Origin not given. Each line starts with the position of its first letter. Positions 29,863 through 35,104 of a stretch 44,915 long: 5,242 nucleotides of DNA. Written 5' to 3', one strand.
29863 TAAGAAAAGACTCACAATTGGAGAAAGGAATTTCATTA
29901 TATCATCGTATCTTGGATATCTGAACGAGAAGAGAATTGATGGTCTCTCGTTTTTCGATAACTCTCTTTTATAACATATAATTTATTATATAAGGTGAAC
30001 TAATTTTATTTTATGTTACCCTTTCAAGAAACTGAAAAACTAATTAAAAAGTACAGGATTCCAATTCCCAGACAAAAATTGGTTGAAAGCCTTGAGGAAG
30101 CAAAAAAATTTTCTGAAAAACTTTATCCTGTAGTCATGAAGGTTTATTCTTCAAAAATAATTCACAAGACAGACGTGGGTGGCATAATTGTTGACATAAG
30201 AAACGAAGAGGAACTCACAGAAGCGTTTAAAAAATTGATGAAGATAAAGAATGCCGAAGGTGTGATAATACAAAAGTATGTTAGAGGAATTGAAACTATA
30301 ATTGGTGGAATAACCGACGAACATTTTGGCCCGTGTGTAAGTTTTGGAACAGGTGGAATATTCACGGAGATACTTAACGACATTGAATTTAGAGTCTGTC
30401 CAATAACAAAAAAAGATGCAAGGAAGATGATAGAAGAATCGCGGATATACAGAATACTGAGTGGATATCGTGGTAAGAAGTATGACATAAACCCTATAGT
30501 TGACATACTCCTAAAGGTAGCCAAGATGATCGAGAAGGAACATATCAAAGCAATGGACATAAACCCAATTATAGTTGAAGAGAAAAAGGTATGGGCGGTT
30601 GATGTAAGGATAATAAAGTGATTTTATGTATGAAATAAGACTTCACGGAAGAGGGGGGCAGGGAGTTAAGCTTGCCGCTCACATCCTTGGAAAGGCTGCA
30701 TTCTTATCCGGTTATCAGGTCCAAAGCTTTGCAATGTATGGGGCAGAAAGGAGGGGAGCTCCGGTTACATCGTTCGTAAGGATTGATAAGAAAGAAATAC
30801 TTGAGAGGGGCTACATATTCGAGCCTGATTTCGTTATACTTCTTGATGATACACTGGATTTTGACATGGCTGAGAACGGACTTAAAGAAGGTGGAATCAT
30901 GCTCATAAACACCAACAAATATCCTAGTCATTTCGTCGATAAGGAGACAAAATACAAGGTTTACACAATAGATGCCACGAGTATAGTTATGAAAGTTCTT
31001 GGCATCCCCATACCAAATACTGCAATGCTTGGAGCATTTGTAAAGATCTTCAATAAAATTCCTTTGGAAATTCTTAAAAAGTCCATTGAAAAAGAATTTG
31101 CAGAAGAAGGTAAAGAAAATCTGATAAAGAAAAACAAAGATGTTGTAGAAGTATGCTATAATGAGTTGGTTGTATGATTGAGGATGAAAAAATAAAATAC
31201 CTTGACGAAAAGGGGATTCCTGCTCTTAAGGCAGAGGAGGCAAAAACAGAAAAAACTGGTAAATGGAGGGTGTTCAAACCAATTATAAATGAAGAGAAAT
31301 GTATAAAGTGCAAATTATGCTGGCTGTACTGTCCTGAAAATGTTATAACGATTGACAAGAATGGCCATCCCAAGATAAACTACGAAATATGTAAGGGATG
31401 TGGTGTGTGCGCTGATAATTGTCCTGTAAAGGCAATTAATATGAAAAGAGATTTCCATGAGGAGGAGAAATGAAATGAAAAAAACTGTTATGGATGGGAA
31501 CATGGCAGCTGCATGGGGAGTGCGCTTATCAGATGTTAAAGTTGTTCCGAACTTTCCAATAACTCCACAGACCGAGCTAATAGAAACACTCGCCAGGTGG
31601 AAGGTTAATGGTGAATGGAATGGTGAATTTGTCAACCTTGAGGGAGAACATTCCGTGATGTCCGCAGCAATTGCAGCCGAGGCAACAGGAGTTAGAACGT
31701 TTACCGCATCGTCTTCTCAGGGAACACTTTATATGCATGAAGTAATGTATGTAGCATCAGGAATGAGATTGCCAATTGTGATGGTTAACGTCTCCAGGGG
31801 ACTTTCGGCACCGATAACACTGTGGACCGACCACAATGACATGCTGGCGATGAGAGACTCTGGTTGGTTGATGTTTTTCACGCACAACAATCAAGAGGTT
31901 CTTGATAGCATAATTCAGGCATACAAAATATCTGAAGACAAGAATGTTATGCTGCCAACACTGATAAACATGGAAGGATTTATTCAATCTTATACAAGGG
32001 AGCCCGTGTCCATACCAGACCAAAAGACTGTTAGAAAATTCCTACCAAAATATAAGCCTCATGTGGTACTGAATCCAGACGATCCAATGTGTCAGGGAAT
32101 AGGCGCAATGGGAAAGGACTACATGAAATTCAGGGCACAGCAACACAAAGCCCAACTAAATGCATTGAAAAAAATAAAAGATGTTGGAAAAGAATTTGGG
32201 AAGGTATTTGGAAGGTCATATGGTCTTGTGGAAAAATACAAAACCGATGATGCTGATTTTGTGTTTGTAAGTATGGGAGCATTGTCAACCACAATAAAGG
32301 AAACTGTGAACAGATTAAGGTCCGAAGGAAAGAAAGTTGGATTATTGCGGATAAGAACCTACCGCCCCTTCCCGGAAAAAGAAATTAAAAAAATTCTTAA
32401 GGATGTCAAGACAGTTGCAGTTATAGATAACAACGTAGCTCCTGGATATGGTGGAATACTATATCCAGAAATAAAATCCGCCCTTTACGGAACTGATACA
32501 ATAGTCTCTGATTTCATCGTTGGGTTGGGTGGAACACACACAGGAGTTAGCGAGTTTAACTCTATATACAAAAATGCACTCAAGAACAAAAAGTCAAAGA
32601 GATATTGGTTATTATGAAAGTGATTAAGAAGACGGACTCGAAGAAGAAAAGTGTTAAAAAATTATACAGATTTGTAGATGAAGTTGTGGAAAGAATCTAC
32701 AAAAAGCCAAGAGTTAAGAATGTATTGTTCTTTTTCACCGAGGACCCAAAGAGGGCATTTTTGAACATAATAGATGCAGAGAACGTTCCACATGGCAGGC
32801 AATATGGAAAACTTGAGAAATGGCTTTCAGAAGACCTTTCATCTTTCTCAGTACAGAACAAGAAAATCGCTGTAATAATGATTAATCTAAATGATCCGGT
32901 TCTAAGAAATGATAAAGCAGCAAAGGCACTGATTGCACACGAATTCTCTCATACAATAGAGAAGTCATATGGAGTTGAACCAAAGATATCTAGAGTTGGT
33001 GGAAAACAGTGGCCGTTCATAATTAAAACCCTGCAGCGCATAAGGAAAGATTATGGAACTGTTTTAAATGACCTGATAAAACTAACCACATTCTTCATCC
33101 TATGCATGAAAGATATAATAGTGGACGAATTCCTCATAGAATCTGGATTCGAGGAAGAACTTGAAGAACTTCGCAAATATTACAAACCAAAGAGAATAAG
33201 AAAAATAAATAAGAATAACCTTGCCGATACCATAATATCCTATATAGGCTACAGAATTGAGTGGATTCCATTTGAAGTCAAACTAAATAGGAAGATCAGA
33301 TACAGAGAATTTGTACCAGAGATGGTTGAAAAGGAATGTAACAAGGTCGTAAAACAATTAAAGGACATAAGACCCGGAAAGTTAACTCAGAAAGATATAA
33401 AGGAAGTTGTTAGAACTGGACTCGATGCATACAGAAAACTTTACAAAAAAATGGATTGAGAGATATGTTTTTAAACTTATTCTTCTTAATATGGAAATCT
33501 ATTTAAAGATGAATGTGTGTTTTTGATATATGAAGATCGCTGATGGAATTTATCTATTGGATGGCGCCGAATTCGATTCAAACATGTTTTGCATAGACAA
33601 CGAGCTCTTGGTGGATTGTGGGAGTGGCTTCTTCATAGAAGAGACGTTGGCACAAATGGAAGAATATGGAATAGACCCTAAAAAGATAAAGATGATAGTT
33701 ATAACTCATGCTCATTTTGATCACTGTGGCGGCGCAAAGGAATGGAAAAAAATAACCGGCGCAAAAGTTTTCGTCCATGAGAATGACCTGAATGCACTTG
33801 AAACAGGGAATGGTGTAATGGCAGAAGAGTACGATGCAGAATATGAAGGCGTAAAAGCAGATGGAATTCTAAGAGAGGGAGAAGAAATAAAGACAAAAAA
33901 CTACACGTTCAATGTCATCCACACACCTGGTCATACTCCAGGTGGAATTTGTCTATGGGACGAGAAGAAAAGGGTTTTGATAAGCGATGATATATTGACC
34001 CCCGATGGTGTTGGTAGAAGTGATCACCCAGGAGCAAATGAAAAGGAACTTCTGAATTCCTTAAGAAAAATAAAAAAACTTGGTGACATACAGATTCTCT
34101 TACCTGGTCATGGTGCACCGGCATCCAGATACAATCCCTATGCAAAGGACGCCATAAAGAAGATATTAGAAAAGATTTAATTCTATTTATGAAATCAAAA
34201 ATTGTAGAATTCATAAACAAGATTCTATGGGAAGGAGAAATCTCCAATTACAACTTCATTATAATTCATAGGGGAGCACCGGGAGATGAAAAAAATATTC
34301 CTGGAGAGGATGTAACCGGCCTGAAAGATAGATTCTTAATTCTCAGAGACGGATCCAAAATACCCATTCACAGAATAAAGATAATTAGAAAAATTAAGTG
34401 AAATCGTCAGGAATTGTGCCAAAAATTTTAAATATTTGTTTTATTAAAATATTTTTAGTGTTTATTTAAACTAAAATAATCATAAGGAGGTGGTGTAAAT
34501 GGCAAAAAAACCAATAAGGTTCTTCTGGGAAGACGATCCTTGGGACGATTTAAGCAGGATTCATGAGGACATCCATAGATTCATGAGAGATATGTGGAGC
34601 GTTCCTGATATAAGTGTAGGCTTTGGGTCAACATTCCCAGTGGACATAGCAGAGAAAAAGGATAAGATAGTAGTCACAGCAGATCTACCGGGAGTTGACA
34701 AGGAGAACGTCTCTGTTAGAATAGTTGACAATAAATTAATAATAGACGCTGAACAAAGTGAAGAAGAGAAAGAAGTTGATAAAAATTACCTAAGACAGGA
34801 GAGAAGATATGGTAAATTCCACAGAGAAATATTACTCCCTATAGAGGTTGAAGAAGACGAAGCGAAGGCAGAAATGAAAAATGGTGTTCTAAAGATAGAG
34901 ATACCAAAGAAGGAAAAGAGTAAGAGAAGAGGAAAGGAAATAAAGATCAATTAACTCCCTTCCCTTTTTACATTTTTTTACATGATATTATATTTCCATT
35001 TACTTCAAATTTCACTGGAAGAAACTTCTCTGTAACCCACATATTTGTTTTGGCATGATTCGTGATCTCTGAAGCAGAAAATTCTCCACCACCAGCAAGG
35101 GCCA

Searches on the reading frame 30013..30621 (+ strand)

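Call 15: search_protein_families(library=pfam, proteins=[window:30013-30621:+])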
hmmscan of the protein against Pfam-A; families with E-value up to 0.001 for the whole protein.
window:30013-30621:+ (202 aa): 2 families
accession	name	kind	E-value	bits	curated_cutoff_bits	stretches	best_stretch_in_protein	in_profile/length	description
PF13549.11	ATP-grasp_5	-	2.1e-60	204.3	27.6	1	4-200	12-219/221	ATP-grasp domain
PF01071.24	GARS_A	-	0.0006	20.1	27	0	8-103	7-102/194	Phosphoribosylglycinamide synthetase, ATP-grasp (A) domain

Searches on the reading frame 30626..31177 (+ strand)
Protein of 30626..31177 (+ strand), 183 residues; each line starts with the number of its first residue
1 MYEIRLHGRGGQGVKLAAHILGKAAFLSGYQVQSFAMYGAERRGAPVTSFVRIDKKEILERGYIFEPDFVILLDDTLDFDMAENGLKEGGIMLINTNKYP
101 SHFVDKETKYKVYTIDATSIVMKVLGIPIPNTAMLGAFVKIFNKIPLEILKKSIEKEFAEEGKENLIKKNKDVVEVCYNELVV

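Call 15: search_protein_families(library=pfam, proteins=[window:30626-31177:+])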
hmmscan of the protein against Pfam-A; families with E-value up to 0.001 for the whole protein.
window:30626-31177:+ (183 aa): 1 family
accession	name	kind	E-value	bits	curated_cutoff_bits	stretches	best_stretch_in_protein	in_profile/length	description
PF01558.24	POR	-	4.1e-41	141.4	27.4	1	10-176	1-170/173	Pyruvate ferredoxin/flavodoxin oxidoreductase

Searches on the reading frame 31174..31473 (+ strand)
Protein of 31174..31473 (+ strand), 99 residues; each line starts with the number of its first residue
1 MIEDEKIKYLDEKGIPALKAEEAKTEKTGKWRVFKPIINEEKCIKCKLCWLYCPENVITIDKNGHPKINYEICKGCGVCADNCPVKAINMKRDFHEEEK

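Call 15: search_protein_families(library=pfam, proteins=[window:31174-31473:+])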
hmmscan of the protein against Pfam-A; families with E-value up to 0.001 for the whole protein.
window:31174-31473:+ (99 aa): 12 families
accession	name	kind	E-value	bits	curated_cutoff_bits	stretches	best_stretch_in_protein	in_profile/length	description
PF00037.32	Fer4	-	8.6e-15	54.3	21.1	2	36-59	1-24/24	4Fe-4S binding domain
PF12838.12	Fer4_7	-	4.9e-13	49.8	27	2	42-87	1-52/52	4Fe-4S dicluster domain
PF14697.11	Fer4_21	-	1.9e-12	47.5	35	1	37-90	2-59/59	4Fe-4S dicluster domain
PF13237.11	Fer4_10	-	5.5e-11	42.7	25.5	2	35-84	1-53/53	4Fe-4S dicluster domain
PF12837.12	Fer4_6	-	8.1e-11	41.8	25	2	66-88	2-24/24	4Fe-4S binding domain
PF12797.12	Fer4_2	-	4.3e-10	39.3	24.5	2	65-85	2-22/22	4Fe-4S binding domain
PF13187.11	Fer4_9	-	1.5e-08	35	27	1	42-88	1-52/52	4Fe-4S dicluster domain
PF13484.11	Fer4_16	-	1.8e-07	32.3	30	1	73-93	2-23/66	4Fe-4S double cluster binding domain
PF13534.11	Fer4_17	-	6.3e-06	27.1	22.2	0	41-57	44-60/61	4Fe-4S dicluster domain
PF12800.12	Fer4_4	-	2.7e-05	24.6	24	0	71-85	2-16/17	4Fe-4S binding domain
PF25160.1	LdpA_Fe-S-bd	-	3.9e-05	23.8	27.6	1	48-91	8-46/49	LdpA Fe-S cluster-binding domain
PF13459.11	Fer4_15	-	7.7e-05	23.8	22.4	0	38-68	3-32/66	4Fe-4S single cluster domain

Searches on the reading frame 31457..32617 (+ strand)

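Call 15: search_protein_families(library=pfam, proteins=[window:31457-32617:+])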
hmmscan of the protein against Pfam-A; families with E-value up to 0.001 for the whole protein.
window:31457-32617:+ (386 aa): 4 families
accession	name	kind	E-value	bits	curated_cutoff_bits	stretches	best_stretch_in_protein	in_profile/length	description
PF01855.24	POR_N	-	1e-62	212.3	27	1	25-243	6-229/231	Pyruvate flavodoxin/ferredoxin oxidoreductase, thiamine diP-bdg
PF17147.9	PFOR_II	-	2.9e-31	108.3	27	1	266-365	1-100/102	Pyruvate:ferredoxin oxidoreductase core domain II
PF02780.25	Transketolase_C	-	3.9e-05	24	25.9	1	263-329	7-73/124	Transketolase, C-terminal domain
PF00834.25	Ribul_P_3_epim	-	9e-05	22.4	21.1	0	257-333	72-142/198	Ribulose-phosphate 3 epimerase family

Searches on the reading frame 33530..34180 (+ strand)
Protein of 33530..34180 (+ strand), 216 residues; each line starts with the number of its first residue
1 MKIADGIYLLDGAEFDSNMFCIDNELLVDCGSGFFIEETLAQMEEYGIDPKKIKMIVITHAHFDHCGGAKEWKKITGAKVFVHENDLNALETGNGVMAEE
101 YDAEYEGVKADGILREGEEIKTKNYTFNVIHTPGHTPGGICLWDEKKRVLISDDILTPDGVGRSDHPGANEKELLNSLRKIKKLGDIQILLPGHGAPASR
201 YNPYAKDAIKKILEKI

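Call 15: search_protein_families(library=pfam, proteins=[window:33530-34180:+])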
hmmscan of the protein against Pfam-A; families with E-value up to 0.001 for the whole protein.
window:33530-34180:+ (216 aa): 3 families
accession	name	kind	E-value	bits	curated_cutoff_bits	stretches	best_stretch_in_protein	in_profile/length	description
PF00753.33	Lactamase_B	-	9.1e-26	91.4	22.7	1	26-186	18-189/196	Metallo-beta-lactamase superfamily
PF19583.5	ODP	-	1.8e-13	51.2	27.2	1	23-157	12-138/194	ODP family beta lactamase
PF12706.13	Lactamase_B_2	-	4.9e-09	36.5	27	1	26-130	3-108/200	Beta-lactamase superfamily domain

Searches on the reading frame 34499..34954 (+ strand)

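Call 15: search_protein_families(library=pfam, proteins=[window:34499-34954:+])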
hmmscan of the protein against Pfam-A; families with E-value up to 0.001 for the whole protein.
window:34499-34954:+ (151 aa): 2 families
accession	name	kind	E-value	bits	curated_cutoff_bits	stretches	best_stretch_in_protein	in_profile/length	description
PF00011.27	HSP20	-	6.1e-25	87.7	20.8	1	49-151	1-102/102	Hsp20/alpha crystallin family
PF17886.7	ArsA_HSP20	-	6.5e-10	38.9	22.5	1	55-134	2-62/63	HSP20-like domain found in ArsA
